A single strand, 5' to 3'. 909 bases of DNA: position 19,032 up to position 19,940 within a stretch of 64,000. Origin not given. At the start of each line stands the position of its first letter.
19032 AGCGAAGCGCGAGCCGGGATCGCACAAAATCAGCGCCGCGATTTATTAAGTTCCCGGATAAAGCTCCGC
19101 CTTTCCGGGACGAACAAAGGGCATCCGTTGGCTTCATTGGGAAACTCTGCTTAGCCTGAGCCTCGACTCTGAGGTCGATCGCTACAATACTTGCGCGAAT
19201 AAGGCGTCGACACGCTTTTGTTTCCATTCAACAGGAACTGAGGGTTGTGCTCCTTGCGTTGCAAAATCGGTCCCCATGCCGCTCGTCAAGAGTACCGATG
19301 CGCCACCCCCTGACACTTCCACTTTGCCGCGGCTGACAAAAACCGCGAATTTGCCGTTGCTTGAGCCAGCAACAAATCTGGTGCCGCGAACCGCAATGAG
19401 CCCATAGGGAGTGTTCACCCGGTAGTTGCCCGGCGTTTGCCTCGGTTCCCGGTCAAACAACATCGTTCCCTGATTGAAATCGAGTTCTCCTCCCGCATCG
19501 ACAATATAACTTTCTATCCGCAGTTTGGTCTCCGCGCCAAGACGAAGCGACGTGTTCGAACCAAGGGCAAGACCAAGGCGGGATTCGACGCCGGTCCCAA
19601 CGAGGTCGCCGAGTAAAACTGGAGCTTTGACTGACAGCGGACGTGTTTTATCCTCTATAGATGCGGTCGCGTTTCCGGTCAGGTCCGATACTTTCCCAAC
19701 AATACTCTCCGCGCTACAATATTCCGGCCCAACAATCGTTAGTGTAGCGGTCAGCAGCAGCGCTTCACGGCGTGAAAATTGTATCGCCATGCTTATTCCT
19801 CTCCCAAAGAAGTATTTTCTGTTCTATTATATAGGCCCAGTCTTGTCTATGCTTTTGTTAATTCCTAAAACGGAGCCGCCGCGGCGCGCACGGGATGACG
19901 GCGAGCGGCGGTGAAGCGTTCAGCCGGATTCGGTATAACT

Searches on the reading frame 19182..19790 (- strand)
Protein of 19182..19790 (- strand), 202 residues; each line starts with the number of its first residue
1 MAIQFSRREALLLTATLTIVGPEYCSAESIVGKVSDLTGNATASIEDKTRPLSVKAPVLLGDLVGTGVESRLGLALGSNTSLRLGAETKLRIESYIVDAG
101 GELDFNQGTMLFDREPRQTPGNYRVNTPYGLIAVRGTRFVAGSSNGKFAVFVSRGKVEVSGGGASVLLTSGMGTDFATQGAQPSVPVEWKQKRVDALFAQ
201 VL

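Call 55: search_protein_families(library=pfam, max_evalue=0.01, proteins=[window:19182-19790:-])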
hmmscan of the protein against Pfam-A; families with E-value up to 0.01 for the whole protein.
window:19182-19790:- (202 aa): 1 family
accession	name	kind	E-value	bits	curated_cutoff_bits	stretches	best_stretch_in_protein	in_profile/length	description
PF04773.18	FecR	-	5e-13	49.7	24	1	64-158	3-97/97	FecR protein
